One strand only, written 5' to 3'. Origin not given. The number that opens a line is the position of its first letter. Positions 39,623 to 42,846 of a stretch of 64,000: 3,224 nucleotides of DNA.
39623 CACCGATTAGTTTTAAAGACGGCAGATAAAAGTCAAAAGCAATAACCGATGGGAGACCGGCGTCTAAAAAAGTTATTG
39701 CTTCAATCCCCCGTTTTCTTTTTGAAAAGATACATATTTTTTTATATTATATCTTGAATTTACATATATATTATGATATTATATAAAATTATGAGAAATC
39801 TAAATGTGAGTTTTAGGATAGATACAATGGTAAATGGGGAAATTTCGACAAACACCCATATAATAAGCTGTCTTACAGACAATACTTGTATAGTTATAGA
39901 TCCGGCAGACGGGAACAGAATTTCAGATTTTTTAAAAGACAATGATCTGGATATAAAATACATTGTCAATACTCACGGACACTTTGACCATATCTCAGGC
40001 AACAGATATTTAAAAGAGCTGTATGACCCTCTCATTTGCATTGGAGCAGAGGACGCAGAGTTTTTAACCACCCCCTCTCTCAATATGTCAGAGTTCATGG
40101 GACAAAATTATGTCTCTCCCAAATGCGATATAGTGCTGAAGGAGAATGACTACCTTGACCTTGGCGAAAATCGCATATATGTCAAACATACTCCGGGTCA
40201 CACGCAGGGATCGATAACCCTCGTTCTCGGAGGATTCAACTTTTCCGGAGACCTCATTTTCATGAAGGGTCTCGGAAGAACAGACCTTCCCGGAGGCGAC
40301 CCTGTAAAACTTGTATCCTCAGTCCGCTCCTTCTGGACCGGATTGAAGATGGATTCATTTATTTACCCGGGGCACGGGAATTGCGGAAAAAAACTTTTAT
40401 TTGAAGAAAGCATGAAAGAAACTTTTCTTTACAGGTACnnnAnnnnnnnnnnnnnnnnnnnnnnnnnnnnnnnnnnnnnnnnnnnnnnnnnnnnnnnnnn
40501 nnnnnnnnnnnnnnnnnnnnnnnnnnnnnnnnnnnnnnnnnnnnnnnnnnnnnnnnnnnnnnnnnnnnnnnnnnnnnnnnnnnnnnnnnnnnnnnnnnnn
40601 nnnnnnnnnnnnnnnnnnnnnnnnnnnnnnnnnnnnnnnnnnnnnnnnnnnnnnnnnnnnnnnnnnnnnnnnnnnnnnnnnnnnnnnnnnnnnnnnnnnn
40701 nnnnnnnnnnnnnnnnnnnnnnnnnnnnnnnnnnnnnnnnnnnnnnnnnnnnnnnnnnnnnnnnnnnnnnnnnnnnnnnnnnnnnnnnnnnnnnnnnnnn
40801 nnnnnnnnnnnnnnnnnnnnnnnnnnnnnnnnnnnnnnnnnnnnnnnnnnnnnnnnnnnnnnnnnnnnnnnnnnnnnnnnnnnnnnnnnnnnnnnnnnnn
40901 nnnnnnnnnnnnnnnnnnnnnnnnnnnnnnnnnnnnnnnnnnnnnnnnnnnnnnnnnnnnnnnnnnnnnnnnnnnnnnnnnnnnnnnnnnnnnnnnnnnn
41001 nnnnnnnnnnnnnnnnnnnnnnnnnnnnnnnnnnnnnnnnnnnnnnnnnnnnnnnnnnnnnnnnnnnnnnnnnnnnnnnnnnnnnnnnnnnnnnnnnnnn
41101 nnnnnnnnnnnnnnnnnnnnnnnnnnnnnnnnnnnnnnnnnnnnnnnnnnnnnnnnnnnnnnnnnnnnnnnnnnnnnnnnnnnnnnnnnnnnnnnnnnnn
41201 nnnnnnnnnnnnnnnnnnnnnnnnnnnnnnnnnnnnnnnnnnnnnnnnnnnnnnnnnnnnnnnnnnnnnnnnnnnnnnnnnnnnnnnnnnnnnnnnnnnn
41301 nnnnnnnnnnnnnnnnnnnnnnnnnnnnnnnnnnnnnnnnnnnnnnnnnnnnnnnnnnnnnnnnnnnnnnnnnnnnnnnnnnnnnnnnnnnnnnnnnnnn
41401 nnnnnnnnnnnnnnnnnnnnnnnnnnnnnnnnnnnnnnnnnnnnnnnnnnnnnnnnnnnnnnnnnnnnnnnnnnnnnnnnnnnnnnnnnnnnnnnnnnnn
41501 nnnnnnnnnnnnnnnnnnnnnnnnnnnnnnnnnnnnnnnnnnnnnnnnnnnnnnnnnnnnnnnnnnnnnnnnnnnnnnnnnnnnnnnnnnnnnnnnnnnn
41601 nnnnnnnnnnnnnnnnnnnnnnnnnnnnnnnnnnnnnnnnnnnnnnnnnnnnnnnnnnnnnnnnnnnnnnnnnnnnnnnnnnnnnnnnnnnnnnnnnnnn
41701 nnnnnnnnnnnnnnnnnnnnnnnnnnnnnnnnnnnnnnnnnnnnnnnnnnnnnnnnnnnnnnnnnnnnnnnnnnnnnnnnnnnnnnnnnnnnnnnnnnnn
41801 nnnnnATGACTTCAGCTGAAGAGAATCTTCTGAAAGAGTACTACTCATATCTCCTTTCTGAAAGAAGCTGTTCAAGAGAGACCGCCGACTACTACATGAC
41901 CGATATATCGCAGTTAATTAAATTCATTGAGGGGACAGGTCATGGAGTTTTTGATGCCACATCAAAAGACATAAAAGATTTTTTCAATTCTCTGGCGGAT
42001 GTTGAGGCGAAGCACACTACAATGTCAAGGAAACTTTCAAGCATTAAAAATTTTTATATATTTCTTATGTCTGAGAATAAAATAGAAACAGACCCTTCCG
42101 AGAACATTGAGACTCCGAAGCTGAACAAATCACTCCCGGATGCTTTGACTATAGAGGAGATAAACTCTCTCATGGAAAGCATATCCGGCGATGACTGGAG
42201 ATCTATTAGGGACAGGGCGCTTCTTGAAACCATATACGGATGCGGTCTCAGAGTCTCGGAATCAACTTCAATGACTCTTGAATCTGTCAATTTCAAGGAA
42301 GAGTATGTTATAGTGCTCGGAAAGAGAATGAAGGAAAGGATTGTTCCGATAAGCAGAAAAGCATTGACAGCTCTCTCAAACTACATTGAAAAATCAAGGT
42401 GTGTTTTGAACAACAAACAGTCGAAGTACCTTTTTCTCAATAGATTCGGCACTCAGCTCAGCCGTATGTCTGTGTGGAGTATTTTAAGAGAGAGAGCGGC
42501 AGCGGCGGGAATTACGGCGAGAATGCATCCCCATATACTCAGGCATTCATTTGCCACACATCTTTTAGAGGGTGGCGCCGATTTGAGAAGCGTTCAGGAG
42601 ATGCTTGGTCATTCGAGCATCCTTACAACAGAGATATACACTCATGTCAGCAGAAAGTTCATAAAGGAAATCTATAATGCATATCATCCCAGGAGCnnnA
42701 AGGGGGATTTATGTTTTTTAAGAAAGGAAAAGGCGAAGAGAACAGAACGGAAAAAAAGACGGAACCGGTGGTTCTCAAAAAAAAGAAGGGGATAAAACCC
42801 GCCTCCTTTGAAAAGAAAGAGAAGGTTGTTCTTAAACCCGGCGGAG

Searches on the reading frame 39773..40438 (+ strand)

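Call 49: search_protein_families(library=pfam, proteins=[window:39773-40438:+], max_evalue=0.00001)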
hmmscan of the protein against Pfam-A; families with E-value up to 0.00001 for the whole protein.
window:39773-40438:+ (222 aa): 1 family
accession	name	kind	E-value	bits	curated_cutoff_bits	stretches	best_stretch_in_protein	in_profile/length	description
PF00753.33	Lactamase_B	-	2.8e-26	93.1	22.7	1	24-184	4-173/196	Metallo-beta-lactamase superfamily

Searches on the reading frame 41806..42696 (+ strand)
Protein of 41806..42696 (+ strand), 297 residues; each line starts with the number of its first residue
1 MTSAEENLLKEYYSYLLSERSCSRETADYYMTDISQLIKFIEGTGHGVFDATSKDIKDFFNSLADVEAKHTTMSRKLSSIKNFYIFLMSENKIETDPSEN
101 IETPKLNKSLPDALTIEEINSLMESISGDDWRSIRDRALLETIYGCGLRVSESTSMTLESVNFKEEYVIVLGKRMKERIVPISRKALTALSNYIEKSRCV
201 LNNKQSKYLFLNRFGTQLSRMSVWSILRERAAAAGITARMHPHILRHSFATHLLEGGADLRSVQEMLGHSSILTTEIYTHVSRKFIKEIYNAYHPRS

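Call 49: search_protein_families(library=pfam, proteins=[window:41806-42696:+], max_evalue=0.00001)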
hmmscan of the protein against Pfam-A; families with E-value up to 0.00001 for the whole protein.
window:41806-42696:+ (297 aa): 3 families
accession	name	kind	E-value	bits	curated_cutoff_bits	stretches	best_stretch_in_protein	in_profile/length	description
PF00589.27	Phage_integrase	-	7.3e-48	163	27.1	1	114-282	3-169/172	Phage integrase family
PF02899.23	Phage_int_SAM_1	-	3.5e-15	56.5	22.3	1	9-91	1-83/83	Phage integrase, N-terminal SAM-like domain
PF13495.12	Phage_int_SAM_4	-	2e-08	35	27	1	9-84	2-75/85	Phage integrase, N-terminal SAM-like domain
